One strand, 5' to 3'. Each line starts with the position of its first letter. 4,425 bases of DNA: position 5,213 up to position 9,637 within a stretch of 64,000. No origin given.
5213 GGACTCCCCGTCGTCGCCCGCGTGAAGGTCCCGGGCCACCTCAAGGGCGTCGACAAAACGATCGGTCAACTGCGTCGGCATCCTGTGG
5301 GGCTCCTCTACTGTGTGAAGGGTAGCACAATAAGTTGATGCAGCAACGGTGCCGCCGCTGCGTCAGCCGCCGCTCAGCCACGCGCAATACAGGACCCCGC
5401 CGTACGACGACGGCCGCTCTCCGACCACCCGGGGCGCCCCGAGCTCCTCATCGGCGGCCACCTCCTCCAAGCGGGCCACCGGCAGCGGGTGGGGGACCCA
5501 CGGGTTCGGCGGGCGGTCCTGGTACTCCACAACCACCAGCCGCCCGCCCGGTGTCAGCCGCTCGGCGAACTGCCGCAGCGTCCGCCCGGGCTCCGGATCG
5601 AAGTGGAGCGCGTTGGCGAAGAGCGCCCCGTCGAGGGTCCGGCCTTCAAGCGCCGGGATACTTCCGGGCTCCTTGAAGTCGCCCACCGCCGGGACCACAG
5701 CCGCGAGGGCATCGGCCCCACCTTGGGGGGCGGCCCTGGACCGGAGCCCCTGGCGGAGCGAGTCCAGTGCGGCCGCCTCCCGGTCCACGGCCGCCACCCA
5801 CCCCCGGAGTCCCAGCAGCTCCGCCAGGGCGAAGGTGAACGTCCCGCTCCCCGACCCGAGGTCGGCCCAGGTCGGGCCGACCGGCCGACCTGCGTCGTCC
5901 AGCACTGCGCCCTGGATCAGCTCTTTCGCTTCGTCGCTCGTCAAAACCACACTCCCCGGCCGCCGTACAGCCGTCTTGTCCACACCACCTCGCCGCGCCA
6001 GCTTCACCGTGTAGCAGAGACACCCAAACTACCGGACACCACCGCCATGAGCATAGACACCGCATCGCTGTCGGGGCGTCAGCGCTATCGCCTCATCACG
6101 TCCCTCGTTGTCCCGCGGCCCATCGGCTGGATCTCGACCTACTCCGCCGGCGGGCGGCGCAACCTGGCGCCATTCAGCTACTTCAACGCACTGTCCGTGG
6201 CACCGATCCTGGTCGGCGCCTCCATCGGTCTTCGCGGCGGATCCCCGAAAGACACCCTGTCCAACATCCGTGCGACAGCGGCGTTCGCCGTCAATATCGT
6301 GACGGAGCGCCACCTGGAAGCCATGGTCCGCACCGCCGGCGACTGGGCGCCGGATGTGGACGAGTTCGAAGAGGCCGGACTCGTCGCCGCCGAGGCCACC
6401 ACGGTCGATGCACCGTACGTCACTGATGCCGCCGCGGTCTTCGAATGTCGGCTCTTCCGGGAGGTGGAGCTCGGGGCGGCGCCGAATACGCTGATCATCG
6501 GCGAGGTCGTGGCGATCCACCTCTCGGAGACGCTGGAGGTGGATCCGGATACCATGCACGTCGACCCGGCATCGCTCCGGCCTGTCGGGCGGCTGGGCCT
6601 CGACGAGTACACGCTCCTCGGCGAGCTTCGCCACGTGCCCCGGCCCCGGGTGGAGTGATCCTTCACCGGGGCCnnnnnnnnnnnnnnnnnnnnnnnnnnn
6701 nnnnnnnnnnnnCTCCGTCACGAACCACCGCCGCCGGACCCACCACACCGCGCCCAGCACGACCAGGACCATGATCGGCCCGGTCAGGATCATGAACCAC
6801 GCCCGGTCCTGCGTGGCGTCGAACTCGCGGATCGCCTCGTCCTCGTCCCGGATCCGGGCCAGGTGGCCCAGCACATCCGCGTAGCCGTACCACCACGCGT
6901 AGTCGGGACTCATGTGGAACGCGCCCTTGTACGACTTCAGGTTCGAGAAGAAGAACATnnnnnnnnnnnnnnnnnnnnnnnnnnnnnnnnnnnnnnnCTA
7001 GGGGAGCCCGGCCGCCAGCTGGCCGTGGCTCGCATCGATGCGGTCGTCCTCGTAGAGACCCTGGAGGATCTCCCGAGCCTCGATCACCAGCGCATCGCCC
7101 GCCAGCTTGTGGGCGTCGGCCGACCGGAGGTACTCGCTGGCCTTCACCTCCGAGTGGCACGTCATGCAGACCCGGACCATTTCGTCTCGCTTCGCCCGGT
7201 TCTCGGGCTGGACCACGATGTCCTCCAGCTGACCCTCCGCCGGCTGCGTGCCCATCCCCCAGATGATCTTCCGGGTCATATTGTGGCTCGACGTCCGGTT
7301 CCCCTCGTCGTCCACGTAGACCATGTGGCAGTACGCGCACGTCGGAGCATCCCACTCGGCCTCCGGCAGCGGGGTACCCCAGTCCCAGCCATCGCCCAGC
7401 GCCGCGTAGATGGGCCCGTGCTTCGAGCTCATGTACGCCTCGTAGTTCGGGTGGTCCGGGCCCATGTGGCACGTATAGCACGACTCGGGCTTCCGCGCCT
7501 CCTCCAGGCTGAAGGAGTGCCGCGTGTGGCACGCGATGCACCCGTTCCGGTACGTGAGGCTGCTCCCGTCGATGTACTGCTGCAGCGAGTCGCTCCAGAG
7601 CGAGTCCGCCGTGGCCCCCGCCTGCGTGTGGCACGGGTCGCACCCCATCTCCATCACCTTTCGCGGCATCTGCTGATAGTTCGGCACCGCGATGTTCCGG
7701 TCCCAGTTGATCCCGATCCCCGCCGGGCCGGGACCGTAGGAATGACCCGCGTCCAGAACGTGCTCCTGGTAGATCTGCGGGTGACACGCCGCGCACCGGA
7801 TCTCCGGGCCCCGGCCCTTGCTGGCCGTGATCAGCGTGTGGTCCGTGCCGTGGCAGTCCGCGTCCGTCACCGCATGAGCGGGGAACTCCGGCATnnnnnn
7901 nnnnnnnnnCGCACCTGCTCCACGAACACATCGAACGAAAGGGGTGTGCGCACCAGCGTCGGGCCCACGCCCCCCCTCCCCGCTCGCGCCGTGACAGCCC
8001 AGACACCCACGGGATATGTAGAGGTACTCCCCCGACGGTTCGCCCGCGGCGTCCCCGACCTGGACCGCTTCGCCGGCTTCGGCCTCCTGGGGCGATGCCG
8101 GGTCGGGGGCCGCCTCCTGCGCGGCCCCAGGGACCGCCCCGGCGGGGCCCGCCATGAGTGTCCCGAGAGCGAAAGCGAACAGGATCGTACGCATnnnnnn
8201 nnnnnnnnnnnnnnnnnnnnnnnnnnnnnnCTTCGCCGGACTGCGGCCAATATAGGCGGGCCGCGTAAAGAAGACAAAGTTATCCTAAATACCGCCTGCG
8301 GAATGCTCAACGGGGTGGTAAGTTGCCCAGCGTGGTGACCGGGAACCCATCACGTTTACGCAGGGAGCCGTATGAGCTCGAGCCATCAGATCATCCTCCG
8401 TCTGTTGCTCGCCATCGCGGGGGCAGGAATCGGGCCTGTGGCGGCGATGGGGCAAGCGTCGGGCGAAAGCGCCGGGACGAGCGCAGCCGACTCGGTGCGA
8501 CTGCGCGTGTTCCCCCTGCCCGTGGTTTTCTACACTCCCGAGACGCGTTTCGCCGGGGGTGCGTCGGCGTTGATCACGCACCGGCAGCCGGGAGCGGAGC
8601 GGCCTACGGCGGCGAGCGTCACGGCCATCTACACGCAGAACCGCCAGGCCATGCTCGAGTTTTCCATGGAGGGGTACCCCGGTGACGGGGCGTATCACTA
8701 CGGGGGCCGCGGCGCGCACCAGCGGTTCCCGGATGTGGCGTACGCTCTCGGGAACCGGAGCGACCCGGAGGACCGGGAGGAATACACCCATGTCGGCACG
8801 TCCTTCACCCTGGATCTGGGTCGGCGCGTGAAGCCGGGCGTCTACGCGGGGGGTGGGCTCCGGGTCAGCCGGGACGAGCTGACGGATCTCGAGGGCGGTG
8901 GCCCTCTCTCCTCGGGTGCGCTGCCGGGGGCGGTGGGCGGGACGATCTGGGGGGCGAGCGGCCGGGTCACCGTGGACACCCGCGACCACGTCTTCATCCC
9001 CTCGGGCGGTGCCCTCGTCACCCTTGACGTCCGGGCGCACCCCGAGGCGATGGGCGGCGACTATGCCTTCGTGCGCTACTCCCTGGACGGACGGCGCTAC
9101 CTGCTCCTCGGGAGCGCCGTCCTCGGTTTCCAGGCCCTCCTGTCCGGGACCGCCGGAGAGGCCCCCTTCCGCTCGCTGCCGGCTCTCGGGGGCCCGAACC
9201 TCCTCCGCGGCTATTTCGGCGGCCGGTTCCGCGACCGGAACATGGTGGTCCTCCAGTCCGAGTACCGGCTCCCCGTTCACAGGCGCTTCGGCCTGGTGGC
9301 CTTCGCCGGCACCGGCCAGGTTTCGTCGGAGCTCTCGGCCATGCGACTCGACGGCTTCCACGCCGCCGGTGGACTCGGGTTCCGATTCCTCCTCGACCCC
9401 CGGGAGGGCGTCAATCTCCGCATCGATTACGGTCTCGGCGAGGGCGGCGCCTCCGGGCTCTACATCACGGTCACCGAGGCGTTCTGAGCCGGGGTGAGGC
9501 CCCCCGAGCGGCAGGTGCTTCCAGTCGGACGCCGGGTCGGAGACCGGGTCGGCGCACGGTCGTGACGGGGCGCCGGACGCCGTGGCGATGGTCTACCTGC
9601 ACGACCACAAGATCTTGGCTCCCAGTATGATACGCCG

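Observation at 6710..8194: HAO-family octaheme cytochrome gene kept in a single frame but cut by an in-frame TGA and an in-frame TAG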

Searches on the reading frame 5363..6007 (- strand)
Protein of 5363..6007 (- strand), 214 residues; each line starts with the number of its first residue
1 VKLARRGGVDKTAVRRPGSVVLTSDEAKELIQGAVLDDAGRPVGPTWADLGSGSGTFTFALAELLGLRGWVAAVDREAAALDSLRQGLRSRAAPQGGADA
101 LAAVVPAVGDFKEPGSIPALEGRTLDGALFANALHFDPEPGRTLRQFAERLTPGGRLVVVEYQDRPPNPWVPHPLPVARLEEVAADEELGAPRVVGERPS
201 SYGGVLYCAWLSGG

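Call 45: search_protein_families(library=pfam, max_evalue=0.001, proteins=[window:5363-6007:-])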
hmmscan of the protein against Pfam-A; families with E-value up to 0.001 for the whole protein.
window:5363-6007:- (214 aa): 5 families
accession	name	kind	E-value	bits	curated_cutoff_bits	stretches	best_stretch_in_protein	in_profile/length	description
PF13847.12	Methyltransf_31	-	2.6e-08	34.1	27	1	48-163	8-113/145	Methyltransferase domain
PF08242.18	Methyltransf_12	-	3.8e-07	31.2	30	1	49-157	2-98/98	Methyltransferase domain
PF13649.12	Methyltransf_25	-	3.3e-06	28.1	27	1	49-155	3-97/97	Methyltransferase domain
PF08241.18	Methyltransf_11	-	8.8e-06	26.7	21.2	1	49-159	2-95/95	Methyltransferase domain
PF13489.12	Methyltransf_23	-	0.00049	20.3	27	1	41-163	20-120/164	Methyltransferase domain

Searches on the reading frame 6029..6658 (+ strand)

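Call 45: search_protein_families(library=pfam, max_evalue=0.001, proteins=[window:6029-6658:+])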
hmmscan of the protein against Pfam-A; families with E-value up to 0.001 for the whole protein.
window:6029-6658:+ (209 aa): 1 family
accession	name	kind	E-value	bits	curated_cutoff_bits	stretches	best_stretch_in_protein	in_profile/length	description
PF01613.24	Flavin_Reduct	-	2.6e-27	96.3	27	1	28-170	4-138/153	Flavin reductase like domain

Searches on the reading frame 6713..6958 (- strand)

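Call 5: search_protein_families(library=pfam, max_evalue=1, proteins=[window:6713-6958:-])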
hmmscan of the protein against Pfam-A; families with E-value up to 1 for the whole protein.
seq(82 aa): 1 family
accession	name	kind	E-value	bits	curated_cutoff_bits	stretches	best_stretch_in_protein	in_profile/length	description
PF19487.4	DUF6023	-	0.11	12.8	26.8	1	50-75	3-28/150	Family of unknown function (DUF6023)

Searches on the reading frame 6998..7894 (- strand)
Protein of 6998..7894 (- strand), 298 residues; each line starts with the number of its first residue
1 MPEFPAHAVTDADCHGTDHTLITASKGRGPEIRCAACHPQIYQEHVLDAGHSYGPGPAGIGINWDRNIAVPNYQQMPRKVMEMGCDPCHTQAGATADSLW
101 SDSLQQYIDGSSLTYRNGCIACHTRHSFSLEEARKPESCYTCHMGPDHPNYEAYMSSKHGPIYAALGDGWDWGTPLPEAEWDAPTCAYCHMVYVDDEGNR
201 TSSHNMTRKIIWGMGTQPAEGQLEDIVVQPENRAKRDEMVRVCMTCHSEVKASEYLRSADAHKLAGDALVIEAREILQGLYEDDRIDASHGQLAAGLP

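Call 5: search_protein_families(library=pfam, max_evalue=1, proteins=[window:7001-7894:-])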
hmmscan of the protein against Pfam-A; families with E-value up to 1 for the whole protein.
seq(298 aa): 9 families
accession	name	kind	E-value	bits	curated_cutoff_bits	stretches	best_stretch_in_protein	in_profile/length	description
PF13447.11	Multi-haem_cyto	-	6.2e-45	154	21.9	2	114-285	93-260/269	Seven times multi-haem cytochrome CxxCH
PF14522.11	Cytochrome_C7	-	1.4e-07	31.7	24.8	2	81-143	12-66/67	Cytochrome c7 and related cytochrome c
PF09699.15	Paired_CXXCH_1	-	1.2e-05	25.3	20.6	1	117-144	6-37/41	Doubled CXXCH motif (Paired_CXXCH_1)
PF22113.1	Mtrc-MtrF_II-IV_dom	-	8.8e-05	22.5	30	1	85-254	9-132/176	Outer membrane cytochrome MtrC/MtrF-like, domains II/IV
PF14537.11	Cytochrom_c3_2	-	0.0034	18.2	25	1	118-145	8-35/79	Cytochrome c3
PF13878.12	zf-C2H2_3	-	0.26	11.6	27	0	182-196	12-26/40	zinc-finger of acetyl-transferase ESCO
PF02892.21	zf-BED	-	0.29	11.6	20.6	0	181-208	14-37/44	BED zinc finger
PF02085.21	Cytochrom_CIII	-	0.47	11.3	22.9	0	83-143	47-101/101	Class III cytochrome C family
PF16694.10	Cytochrome_P460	-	0.88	10.4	27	1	234-256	101-123/125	Cytochrome P460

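Call 11: find_encoding_contigs(protein=window:6998-7894:-, flank=3000, max_places=6)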
Protein window:6998-7894:- (298 aa): no gene with exactly this product is on record in the collection.

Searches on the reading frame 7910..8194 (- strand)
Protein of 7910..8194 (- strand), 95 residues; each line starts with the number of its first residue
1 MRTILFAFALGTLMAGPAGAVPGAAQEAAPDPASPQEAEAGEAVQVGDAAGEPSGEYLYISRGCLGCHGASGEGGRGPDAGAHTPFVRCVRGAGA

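Call 5: search_protein_families(library=pfam, max_evalue=1, proteins=[window:7910-8194:-])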
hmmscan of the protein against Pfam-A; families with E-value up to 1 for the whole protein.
seq(95 aa): 2 families
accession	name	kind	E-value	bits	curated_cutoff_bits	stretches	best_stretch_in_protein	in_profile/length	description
PF00034.26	Cytochrom_C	-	0.019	16.7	21.3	1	55-79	4-29/90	Cytochrome c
PF13442.11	Cytochrome_CBB3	-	0.019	15.7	27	1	54-80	5-27/68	Cytochrome C oxidase, cbb3-type, subunit III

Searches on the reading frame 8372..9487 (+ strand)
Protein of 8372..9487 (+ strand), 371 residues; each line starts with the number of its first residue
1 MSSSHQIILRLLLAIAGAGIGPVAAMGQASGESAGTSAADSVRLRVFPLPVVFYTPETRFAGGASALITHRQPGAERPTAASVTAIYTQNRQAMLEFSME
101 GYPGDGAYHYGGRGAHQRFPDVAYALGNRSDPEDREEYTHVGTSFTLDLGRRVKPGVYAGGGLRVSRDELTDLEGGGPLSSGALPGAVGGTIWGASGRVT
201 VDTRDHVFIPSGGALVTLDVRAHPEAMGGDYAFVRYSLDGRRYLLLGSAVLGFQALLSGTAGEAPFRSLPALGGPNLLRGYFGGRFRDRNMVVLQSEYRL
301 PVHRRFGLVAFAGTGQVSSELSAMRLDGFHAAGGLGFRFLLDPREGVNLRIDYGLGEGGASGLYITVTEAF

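Call 45: search_protein_families(library=pfam, max_evalue=0.001, proteins=[window:8372-9487:+])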
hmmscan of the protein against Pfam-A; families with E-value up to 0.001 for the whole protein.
window:8372-9487:+ (371 aa): 1 family
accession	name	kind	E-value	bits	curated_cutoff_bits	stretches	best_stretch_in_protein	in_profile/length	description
PF01103.29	Omp85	-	3.8e-14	53.4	24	1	82-321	10-265/325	Omp85 superfamily domain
